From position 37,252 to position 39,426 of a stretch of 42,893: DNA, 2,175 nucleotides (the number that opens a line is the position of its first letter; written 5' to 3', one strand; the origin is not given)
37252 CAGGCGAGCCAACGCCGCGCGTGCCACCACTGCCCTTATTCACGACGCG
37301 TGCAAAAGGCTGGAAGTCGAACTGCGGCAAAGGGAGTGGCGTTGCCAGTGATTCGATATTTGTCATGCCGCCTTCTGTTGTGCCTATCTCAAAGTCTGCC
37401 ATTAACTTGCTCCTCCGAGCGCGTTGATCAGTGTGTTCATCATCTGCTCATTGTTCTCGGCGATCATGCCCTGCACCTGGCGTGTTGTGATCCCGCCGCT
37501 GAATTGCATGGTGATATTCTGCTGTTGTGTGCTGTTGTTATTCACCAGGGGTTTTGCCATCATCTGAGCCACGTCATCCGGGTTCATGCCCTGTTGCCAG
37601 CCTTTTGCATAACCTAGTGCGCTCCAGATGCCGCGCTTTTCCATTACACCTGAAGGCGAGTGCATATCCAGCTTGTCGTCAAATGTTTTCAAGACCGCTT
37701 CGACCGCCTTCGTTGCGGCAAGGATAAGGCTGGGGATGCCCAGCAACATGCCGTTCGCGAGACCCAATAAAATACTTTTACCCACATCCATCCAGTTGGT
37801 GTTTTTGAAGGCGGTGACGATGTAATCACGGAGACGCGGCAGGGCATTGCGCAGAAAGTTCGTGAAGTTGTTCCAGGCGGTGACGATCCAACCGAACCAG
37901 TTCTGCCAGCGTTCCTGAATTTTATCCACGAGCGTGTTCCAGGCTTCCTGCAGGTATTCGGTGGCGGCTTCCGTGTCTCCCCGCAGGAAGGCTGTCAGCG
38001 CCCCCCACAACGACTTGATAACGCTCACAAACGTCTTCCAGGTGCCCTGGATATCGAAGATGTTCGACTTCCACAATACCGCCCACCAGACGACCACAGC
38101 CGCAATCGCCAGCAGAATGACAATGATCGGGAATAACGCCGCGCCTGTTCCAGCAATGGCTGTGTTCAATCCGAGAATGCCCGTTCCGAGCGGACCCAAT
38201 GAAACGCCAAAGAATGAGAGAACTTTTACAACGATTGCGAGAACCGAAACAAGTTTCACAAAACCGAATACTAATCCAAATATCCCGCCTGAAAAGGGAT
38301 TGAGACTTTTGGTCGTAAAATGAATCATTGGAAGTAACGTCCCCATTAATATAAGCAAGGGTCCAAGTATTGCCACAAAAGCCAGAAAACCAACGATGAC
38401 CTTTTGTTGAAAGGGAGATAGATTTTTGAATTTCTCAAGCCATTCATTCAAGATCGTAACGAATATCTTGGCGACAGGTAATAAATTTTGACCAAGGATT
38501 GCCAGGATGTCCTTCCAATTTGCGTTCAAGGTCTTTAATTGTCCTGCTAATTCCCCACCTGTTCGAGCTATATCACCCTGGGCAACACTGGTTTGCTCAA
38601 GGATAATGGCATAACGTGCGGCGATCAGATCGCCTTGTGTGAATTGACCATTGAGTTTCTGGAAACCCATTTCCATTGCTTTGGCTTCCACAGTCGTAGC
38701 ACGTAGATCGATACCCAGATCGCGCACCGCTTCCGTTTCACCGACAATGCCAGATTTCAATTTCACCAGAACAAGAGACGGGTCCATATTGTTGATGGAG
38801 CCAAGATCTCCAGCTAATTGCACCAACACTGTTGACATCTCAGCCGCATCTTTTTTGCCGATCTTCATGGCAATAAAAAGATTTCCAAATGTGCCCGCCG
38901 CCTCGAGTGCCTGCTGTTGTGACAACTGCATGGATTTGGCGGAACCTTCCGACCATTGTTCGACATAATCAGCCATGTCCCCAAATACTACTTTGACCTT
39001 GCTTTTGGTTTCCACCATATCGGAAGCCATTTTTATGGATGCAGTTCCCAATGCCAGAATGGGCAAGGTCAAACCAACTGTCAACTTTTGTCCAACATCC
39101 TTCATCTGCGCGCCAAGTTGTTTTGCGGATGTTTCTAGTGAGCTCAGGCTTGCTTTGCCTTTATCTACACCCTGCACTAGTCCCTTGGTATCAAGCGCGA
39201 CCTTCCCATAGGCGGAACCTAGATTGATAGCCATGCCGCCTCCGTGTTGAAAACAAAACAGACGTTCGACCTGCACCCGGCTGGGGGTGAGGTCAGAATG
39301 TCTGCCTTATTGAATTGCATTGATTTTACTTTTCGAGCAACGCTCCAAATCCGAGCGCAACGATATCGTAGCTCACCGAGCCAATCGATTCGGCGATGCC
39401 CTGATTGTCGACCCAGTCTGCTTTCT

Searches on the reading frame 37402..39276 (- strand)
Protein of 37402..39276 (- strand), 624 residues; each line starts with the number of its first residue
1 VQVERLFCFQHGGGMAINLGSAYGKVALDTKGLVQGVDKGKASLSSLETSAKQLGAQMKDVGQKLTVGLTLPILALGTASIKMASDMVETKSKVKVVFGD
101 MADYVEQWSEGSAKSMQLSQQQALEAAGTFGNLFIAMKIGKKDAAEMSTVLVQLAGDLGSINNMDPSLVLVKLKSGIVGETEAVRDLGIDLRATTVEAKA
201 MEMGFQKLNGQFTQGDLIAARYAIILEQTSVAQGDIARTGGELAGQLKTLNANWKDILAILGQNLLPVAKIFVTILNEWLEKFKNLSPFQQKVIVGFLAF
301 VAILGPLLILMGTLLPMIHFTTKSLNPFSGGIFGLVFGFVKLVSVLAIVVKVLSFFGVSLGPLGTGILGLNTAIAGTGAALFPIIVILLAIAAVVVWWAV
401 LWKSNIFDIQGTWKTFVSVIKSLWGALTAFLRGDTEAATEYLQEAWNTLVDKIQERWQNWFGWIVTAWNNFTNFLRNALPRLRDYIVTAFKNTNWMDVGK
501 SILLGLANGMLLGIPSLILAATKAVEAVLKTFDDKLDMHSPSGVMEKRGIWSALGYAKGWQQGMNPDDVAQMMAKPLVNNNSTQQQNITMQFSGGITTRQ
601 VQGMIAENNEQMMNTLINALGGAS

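Call 28: search_protein_families(library=phrogs, proteins=[window:37402-39276:-], max_evalue=0.00001)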
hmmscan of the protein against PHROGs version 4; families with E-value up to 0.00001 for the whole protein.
window:37402-39276:- (624 aa): 14 families
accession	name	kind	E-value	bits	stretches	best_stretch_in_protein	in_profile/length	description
phrog_1535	-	tail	2e-33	116.7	2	16-285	129-400/1152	tail length tape measure protein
phrog_28918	-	unknown function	4.8e-25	88.4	1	138-286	92-240/1445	-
phrog_1272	-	tail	6.2e-25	88.2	2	243-431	532-705/1606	tail length tape measure protein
phrog_991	-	tail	5.5e-21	74.9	1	35-497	253-806/1966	tail length tape measure protein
phrog_8462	-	tail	1.2e-20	74.9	1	68-459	15-387/672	tail length tape measure protein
phrog_58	-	tail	1.1e-18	68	1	36-605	289-1033/1544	tail length tape measure protein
phrog_1533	-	tail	6.1e-15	54.9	1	242-377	525-666/1688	tail length tape measure protein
phrog_1293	-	tail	8.4e-15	54.7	1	244-403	464-628/1424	tail length tape measure protein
phrog_28083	-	unknown function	4.7e-12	46.3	1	75-374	223-517/830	-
phrog_31409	-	tail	9.5e-12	45.6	1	31-286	30-283/365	tail length tape measure protein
phrog_4704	-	tail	2.1e-11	44.2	1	52-112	187-247/625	tail length tape measure protein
phrog_1686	-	tail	6.7e-10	38.4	1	477-607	1030-1165/1224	tail length tape measure protein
phrog_1204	-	tail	1.7e-09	37.2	1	452-583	1257-1378/1483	tail protein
phrog_5493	-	tail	7.7e-07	28.8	1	472-608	921-1057/1102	tail length tape measure protein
